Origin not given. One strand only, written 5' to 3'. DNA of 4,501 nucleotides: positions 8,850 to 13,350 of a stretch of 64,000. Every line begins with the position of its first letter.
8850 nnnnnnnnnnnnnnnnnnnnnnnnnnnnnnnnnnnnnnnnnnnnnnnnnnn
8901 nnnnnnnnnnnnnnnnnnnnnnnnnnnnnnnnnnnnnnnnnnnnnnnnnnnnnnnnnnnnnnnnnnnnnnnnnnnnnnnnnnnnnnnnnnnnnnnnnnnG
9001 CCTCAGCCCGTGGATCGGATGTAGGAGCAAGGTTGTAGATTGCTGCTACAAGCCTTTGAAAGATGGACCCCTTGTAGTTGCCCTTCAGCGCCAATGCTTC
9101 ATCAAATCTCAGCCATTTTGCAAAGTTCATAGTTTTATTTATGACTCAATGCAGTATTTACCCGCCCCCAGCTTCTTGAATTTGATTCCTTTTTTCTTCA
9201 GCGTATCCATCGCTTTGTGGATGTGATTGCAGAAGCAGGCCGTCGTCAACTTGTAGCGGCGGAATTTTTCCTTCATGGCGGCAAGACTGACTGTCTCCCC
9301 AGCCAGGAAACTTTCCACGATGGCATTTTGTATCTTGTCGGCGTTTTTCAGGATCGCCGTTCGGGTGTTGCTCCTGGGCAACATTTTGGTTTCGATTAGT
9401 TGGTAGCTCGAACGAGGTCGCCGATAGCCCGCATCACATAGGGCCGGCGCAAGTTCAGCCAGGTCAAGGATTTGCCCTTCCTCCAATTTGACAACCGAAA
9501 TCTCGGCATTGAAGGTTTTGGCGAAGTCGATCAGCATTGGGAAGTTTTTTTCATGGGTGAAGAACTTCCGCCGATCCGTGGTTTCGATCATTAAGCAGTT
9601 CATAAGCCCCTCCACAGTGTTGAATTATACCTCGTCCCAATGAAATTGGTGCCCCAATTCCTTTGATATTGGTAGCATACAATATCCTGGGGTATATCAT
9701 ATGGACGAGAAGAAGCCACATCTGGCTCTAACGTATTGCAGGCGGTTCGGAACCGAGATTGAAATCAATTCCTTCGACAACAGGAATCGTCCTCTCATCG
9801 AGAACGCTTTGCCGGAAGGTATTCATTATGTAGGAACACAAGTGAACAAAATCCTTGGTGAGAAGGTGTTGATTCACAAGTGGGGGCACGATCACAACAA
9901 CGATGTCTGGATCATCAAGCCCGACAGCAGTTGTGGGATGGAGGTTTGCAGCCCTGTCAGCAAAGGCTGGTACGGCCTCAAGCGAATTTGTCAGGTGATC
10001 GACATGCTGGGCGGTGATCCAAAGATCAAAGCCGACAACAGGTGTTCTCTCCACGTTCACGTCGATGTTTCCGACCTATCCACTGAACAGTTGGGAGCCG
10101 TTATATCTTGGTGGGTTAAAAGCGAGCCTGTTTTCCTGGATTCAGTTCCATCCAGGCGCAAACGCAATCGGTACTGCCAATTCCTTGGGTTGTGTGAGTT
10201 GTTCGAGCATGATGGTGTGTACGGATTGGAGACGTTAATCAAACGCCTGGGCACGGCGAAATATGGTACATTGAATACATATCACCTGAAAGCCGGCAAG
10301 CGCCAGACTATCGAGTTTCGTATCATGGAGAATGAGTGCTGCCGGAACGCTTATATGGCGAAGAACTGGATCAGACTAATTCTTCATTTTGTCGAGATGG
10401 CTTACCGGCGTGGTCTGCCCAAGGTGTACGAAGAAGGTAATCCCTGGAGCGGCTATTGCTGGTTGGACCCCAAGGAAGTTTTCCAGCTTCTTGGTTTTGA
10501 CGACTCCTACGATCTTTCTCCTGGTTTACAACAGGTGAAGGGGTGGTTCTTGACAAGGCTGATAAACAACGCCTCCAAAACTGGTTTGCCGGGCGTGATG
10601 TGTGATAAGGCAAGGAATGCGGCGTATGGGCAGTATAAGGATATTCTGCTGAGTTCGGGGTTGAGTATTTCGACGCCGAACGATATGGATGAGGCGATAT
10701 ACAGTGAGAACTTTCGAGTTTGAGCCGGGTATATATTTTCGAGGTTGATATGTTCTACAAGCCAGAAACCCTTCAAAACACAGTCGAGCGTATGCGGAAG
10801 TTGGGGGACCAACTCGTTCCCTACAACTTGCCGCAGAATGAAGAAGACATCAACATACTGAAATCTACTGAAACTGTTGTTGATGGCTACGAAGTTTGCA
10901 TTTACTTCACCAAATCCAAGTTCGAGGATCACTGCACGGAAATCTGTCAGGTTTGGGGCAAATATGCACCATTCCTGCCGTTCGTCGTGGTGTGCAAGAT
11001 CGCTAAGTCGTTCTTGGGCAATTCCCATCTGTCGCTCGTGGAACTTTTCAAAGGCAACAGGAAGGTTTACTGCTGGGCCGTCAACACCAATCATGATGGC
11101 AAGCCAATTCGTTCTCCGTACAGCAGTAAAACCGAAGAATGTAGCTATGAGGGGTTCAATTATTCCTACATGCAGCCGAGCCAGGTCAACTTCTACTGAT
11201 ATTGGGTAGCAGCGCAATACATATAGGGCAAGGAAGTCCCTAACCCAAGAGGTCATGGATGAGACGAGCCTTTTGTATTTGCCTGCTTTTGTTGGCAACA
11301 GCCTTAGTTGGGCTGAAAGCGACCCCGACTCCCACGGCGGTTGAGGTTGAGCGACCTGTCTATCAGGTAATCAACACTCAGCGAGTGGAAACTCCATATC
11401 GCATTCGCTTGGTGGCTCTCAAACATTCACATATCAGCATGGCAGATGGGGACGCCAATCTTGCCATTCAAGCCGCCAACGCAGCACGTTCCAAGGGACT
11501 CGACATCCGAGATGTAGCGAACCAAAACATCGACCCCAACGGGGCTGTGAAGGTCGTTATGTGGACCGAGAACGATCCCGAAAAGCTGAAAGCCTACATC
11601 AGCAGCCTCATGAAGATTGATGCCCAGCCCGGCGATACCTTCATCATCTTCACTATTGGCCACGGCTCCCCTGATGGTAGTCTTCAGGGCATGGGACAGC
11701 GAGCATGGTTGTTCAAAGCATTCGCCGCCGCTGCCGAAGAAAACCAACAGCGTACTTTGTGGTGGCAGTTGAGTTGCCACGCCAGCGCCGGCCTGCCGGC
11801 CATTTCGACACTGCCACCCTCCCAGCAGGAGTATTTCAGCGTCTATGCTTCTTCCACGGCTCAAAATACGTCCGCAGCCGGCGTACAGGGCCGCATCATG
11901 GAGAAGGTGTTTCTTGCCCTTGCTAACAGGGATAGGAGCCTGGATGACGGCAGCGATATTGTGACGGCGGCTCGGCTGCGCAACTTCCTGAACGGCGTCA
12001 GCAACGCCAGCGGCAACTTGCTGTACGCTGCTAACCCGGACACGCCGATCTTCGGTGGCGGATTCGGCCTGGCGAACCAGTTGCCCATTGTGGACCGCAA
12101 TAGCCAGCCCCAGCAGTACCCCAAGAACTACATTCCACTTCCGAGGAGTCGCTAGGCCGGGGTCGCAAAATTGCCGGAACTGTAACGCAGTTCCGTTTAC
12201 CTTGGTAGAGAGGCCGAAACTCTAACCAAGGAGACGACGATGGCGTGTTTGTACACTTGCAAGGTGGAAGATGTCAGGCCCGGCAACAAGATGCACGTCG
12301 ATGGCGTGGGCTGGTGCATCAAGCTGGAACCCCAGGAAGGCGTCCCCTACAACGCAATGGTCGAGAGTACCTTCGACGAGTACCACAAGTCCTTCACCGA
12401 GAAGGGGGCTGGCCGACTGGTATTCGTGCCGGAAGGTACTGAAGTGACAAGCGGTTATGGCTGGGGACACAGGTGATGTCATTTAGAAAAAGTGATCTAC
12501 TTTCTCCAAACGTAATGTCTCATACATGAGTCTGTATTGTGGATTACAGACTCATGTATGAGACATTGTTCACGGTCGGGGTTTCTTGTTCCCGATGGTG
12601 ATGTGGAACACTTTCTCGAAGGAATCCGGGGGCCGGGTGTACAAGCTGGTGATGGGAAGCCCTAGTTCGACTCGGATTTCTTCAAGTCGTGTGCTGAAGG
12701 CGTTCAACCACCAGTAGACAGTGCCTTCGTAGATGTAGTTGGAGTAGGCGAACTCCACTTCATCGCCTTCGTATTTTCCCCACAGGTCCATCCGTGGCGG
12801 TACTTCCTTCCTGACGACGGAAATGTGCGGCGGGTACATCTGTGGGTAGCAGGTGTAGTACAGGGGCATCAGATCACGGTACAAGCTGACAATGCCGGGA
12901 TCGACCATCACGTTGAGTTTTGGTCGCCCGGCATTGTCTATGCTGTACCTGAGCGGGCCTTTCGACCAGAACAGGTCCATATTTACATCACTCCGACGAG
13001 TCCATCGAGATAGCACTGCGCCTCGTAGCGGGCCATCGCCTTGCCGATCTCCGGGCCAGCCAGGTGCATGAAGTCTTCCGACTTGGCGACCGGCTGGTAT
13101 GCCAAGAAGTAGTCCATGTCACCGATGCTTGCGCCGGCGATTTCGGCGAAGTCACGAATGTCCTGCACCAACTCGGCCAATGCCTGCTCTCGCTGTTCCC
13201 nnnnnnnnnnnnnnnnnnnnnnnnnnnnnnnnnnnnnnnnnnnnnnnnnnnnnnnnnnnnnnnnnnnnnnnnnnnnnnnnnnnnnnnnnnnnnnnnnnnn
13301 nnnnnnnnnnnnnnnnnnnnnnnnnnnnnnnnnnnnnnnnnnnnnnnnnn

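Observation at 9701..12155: GS-like amidoligase followed by a secreted caspase-like protease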

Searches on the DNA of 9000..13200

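Call 102: search_rna_families(source=window, start=9000, end=13200, threshold=evalue, max_evalue=0.1)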
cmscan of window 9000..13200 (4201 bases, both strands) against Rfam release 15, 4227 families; matches with E-value up to 0.1: 2.
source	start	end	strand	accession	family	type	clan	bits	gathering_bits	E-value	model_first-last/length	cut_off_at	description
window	12507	12579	+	RF00824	mir-50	Gene; miRNA;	CL00089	27.6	43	0.011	1-75/75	no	mir-50 microRNA precursor family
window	12890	12937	+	RF03639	mir-619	Gene; miRNA;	-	24.8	80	0.037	1-70/70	no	mir-619 microRNA precursor family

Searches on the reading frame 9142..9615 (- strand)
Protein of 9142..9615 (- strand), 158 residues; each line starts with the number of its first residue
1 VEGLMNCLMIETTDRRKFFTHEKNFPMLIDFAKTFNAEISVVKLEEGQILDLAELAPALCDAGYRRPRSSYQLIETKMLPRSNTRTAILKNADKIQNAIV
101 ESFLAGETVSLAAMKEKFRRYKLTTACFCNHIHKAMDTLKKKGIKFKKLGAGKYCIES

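Call 3: search_protein_families(library=pfam, proteins=[window:9142-9615:-], max_evalue=1)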
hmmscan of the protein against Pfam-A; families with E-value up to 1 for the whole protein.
window:9142-9615:- (158 aa): 0 families

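Call 4: search_protein_families(library=phrogs, proteins=[window:9142-9615:-], max_evalue=0.01)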
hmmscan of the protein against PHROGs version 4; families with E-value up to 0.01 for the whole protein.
window:9142-9615:- (158 aa): 0 families

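Call 66: search_protein_families(library=ncbifam, proteins=[window:9142-9615:-], max_evalue=1)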
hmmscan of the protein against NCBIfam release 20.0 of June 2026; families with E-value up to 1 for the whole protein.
window:9142-9615:- (158 aa): 1 family
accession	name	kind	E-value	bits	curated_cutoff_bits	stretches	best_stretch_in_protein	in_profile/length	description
NF040812.1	blaGMA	exception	0.047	13.1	600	1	8-107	40-136/282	GMA family class A beta-lactamase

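Call 67: search_protein_families(library=padloc, proteins=[window:9142-9615:-], max_evalue=1)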
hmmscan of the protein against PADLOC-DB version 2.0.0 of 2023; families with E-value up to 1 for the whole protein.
window:9142-9615:- (158 aa): 0 families

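Call 93: search_solved_structures(query=A7, max_evalue=10)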
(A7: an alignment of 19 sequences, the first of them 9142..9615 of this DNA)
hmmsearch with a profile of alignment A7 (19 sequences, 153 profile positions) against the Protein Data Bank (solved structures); distinct sequences matched with E-value up to 10: 4.
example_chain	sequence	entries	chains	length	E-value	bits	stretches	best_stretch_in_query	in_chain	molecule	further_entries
2k7l_A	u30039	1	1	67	0.25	14.8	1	95-140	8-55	General transcription factor IIF subunit 1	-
1nha_A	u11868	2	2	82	0.26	14.8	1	91-139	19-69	Transcription initiation factor IIF, alpha subunit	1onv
1i27_A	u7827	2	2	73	0.28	14.7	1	93-140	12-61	TRANSCRIPTION FACTOR IIF | Transcription initiation factor IIF, alpha subunit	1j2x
8qae_A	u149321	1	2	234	3.1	11.3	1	46-146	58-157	sc-apCC-6-SLLA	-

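Call 96: search_protein_families(library=pfam, alignment_id=A7, max_evalue=0.1)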
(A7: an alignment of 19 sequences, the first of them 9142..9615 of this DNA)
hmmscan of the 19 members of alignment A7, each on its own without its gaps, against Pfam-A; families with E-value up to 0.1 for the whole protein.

A. member 1, window:9142-9615:- (158 aa): 0 families

B. families by the number of members that match (of 19 scanned): 18 families
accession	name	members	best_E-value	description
PF01870.24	Hjc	5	0.016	Archaeal holliday junction resolvase (hjc)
PF25791.1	BREX_BrxC_wHTH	2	0.0057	BREX ATP-binding protein BrxC winged helix-turn-helix domain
PF24911.1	YfjL_C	2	0.02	YfjL-like C-terminal domain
PF17020.10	DUF5097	2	0.053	Domain of unknown function (DUF5097)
PF08479.16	POTRA_2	2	0.062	POTRA domain, ShlB-type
PF04245.18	NA37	1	0.00079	37-kD nucleoid-associated bacterial protein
PF09762.14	CCDC93_CC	1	0.0042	CCDC93 coiled-coil domain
PF12324.14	HTH_15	1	0.0048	Helix-turn-helix domain of alkylmercury lyase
PF14660.12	DUF4458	1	0.012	Domain of unknown function (DUF4458)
PF24644.1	DUF7638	1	0.017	Domain of unknown function (DUF7638)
PF08741.15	YwhD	1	0.029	YwhD family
PF16320.10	Ribosomal_L12_N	1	0.058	Ribosomal protein L7/L12 dimerisation domain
PF18102.6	DTC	1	0.074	Deltex C-terminal domain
PF20871.2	KCTD1-15_CTD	1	0.078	BTB/POZ domain-containing protein KCTD1/15, C-terminal domain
PF16055.10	DUF4798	1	0.08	Domain of unknown function (DUF4798)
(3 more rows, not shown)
